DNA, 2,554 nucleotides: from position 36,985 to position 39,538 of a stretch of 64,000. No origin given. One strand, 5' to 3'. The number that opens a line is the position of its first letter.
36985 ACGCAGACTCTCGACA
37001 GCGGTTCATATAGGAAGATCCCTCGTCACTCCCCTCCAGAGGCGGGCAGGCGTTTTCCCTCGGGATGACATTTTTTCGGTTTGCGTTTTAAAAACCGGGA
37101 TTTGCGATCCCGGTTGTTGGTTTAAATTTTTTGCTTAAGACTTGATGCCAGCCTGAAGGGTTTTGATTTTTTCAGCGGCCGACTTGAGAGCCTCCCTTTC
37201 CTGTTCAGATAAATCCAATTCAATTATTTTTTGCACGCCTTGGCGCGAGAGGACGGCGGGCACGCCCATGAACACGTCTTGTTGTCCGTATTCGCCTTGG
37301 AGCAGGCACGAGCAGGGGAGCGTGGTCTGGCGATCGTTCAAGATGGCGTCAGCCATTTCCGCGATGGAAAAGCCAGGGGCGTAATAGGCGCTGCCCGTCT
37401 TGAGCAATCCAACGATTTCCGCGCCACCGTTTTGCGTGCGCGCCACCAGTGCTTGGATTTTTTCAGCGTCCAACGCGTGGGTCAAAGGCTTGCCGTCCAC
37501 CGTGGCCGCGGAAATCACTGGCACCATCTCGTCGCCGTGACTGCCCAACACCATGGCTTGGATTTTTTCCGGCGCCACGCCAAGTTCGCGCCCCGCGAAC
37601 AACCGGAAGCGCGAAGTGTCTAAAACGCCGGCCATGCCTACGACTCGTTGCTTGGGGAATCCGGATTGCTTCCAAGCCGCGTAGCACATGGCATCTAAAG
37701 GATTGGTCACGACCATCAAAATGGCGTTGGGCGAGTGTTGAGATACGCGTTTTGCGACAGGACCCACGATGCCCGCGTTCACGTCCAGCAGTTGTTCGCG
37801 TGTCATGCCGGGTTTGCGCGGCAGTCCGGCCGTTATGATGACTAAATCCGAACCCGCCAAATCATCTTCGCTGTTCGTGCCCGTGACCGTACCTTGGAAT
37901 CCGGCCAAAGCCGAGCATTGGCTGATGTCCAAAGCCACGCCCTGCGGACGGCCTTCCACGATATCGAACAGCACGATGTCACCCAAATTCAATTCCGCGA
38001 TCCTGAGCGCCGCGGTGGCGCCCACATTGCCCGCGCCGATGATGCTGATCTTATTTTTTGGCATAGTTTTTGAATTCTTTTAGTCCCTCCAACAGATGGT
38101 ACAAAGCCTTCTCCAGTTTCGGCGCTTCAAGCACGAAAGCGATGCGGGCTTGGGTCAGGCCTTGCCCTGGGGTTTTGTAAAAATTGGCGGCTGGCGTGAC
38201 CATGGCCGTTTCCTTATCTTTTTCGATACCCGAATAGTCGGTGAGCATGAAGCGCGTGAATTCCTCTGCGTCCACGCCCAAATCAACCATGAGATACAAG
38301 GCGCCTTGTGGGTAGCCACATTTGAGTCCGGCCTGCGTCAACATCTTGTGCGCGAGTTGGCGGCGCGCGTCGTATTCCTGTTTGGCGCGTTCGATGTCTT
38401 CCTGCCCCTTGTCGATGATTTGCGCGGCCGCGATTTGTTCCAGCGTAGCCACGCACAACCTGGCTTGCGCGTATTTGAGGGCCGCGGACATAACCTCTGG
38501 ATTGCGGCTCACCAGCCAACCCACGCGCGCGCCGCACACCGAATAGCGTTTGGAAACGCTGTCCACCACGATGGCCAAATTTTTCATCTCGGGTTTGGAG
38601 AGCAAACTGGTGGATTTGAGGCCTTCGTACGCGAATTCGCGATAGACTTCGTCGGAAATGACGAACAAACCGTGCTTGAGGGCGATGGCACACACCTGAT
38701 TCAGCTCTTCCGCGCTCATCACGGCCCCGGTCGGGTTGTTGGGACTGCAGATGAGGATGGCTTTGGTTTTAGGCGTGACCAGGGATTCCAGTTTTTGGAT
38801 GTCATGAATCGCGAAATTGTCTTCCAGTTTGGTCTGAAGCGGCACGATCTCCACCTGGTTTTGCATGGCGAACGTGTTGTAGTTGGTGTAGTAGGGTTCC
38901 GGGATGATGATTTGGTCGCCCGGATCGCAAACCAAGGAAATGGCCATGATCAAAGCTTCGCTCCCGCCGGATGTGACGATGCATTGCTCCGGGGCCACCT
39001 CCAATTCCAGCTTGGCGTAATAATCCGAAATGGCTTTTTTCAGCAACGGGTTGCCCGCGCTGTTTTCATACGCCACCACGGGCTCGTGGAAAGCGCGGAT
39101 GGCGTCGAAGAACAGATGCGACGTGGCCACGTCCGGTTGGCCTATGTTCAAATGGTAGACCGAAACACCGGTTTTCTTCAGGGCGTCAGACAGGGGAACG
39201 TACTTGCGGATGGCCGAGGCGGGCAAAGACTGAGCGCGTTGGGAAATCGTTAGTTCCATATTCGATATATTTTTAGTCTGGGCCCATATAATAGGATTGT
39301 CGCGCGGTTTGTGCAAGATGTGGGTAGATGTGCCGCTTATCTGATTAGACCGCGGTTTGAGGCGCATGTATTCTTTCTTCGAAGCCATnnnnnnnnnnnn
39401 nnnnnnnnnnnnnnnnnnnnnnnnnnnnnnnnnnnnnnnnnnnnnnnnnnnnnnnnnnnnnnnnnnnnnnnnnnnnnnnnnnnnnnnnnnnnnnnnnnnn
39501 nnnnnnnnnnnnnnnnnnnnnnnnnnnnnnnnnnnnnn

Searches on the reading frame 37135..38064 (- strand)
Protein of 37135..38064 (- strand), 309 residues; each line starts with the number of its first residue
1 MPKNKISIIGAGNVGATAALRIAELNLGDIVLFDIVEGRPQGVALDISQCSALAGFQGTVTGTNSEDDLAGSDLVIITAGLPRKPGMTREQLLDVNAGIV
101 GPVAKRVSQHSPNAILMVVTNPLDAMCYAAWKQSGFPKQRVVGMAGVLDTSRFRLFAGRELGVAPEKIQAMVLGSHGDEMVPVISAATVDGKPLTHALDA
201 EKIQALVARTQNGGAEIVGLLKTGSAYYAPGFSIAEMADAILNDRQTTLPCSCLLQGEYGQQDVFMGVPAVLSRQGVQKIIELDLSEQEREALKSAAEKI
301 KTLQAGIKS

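Call 16: search_protein_families(library=pfam, proteins=[window:37135-38064:-], max_evalue=0.01)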
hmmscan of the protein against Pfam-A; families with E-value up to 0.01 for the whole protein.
window:37135-38064:- (309 aa): 2 families
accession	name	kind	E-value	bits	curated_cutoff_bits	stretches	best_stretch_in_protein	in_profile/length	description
PF00056.29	Ldh_1_N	-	4e-43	147.3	27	1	5-143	2-141/141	lactate/malate dehydrogenase, NAD binding domain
PF02866.23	Ldh_1_C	-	1.4e-33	116.7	22.6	1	148-301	3-164/174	lactate/malate dehydrogenase, alpha/beta C-terminal domain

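Call 78: find_homologous_proteins(query=window:37135-38064:-, max_evalue=1e-50)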
Query window:37135-38064:- (309 aa): 7997 proteins with E <= 1e-50 among 8000 candidates; the best 120 are listed.
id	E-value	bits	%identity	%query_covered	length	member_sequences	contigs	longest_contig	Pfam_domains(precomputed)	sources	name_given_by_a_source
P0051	2.7e-195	665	100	100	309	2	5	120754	PF00056.30,PF02866.24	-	-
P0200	5.5e-173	592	87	100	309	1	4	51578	PF00056.30,PF02866.24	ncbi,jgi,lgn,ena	-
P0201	1.4e-150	519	77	98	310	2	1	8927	PF00056.30,PF02866.24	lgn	-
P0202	5.4e-137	474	70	99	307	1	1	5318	PF00056.30,PF02866.24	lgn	-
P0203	2.8e-136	472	69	99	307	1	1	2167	PF00056.30,PF02866.24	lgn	-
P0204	5.0e-136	471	68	99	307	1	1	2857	PF00056.30,PF02866.24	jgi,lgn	-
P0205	1.2e-135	470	70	99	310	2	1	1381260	PF00056.30,PF02866.24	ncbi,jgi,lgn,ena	ncbi:MAG: malate dehydrogenase [Patescibacteria group bacterium]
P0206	2.3e-135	469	68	99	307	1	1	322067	PF00056.30,PF02866.24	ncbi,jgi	-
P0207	1.0e-132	460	69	98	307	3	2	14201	PF00056.30,PF02866.24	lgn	-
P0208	1.2e-121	424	65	97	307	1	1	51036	PF00056.30,PF02866.24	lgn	-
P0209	6.6e-116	405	63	98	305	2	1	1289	PF00056.30,PF03721.21,PF02866.24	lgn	-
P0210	6.6e-116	405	62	98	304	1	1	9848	PF00056.30,PF03721.21,PF02866.24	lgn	-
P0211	6.0e-112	392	59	98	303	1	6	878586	PF00056.30,PF03721.21,PF02866.24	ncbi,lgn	-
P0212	8.0e-108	378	59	99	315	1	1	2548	PF00056.30,PF03721.21,PF02866.24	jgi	jgi:malate dehydrogenase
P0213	1.8e-107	377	57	99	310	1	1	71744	PF00056.30,PF03721.21,PF02866.24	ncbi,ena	-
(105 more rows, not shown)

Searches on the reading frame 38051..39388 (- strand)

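Call 16: search_protein_families(library=pfam, proteins=[window:38051-39388:-], max_evalue=0.01)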
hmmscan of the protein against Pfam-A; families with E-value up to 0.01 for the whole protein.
window:38051-39388:- (445 aa): 6 families
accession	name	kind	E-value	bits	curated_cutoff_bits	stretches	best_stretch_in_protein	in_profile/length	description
PF00155.27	Aminotran_1_2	-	1.4e-55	189.4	19.7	1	79-384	5-325/361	Aminotransferase class I and II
PF01053.26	Cys_Met_Meta_PP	-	3.4e-11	42.8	27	1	116-249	53-176/381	Cys/Met metabolism PLP-dependent enzyme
PF01041.23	DegT_DnrJ_EryC1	-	9.7e-09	35.3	19.8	1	134-246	40-145/360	DegT/DnrJ/EryC1/StrS aminotransferase family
PF01212.27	Beta_elim_lyase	-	1.3e-06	28.4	27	1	137-349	51-265/288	Beta-eliminating lyase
PF00266.25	Aminotran_5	-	3.1e-06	26.8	21.5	1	134-234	62-166/371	Aminotransferase class-V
PF04864.19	Alliinase_C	-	0.00031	20.2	22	1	143-339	75-254/363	Allinase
